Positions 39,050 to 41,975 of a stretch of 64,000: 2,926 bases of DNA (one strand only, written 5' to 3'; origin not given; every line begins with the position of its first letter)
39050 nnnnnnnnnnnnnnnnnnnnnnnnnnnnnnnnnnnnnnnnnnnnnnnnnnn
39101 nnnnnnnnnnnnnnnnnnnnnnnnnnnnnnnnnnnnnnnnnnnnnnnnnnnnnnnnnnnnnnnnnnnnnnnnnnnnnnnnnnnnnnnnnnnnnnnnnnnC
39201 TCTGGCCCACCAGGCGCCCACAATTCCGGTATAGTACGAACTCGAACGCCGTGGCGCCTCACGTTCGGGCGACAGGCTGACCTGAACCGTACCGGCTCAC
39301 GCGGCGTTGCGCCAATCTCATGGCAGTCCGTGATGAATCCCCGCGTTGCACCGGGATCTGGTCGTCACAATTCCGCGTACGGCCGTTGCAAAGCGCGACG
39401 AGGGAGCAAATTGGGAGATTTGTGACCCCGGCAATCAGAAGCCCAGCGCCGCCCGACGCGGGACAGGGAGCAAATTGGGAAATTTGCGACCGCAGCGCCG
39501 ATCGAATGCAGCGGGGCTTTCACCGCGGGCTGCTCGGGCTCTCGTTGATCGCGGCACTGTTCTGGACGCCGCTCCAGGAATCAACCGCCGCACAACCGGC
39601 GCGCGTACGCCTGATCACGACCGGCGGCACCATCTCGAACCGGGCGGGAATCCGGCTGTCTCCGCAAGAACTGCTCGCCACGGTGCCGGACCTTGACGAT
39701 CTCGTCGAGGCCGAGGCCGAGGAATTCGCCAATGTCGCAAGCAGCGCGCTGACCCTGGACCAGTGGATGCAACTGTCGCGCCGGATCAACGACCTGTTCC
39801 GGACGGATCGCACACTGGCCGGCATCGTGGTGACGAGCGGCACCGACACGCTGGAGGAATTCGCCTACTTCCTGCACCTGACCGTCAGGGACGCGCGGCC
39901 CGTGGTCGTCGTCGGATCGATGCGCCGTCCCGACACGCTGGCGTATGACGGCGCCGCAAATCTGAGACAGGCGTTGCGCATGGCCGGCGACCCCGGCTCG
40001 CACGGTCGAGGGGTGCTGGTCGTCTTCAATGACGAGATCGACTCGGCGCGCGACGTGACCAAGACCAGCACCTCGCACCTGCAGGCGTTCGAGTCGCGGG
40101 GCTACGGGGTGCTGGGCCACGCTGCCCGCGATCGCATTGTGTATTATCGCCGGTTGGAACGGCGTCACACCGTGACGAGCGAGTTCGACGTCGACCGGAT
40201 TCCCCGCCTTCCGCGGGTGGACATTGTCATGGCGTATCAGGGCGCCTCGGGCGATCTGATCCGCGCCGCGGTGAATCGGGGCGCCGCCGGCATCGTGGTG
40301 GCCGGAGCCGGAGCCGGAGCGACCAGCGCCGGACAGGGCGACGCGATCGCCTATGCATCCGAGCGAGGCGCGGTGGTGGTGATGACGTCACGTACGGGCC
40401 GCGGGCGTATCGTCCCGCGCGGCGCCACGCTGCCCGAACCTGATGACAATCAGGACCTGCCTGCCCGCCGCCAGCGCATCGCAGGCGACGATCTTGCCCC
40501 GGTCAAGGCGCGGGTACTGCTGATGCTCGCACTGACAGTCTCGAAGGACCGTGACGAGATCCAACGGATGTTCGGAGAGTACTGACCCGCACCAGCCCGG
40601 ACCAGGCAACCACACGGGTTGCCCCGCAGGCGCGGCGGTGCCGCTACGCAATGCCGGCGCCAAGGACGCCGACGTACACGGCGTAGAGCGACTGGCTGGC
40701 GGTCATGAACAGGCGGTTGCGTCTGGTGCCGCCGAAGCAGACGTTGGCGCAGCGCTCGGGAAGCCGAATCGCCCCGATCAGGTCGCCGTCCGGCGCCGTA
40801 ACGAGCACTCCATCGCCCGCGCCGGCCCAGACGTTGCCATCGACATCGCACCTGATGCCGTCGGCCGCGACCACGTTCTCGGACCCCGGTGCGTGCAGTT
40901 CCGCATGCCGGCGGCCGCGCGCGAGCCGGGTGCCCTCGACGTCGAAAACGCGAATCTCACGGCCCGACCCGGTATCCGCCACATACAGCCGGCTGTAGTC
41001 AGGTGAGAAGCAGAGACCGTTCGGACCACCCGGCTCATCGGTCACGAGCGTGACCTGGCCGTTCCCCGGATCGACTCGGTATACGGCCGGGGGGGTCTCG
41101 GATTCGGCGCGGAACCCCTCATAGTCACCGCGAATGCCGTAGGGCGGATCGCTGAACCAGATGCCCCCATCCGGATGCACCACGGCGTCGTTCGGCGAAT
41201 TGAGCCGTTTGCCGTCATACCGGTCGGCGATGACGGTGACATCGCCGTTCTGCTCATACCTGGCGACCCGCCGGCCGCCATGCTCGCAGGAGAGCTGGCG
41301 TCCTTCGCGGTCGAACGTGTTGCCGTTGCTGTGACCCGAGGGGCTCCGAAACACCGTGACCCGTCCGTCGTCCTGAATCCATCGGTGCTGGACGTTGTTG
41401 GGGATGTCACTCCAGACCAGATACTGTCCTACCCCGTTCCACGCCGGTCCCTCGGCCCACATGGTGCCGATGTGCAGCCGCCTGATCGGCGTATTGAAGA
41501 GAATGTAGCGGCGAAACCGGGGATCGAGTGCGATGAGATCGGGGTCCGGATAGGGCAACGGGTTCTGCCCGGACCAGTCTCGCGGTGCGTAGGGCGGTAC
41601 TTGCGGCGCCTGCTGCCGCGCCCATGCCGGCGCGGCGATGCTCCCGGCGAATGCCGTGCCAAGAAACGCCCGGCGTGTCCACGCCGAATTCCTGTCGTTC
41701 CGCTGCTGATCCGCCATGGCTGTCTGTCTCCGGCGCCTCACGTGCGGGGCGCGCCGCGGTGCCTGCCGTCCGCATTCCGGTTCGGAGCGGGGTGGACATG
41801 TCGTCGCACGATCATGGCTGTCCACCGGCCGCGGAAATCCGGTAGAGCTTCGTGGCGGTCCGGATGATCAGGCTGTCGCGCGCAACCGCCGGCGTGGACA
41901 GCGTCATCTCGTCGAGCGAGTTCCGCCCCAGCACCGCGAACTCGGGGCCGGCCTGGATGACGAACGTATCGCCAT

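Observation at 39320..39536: Copy B (double-core form) appears to donate the start codon and signal-peptide n-region of the asparaginase gene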

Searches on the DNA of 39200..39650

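Call 12: search_rna_families(source=window, start=39200, end=39650, threshold=evalue, max_evalue=10)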
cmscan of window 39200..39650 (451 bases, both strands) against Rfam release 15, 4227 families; matches with E-value up to 10: 2.
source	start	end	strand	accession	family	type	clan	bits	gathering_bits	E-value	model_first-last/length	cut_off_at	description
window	39352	39394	+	RF02806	PyrR208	Gene; snRNA; snoRNA; HACA-box;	-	17.1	64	0.56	1-60/60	no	Pyrobaculum sRNA 208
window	39337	39386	+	RF01779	AS1726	Gene;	-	15.4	50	7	1-78/78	no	AS1726 sRNA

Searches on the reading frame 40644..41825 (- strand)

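Call 17: search_protein_families(library=pfam, proteins=[window:40644-41825:-])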
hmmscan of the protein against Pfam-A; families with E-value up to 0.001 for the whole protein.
window:40644-41825:- (393 aa): 1 family
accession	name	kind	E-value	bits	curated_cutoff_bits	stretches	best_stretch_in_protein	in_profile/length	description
PF08450.18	SGL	-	3.1e-51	174.8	26.3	1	123-377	1-245/246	SMP-30/Gluconolactonase/LRE-like region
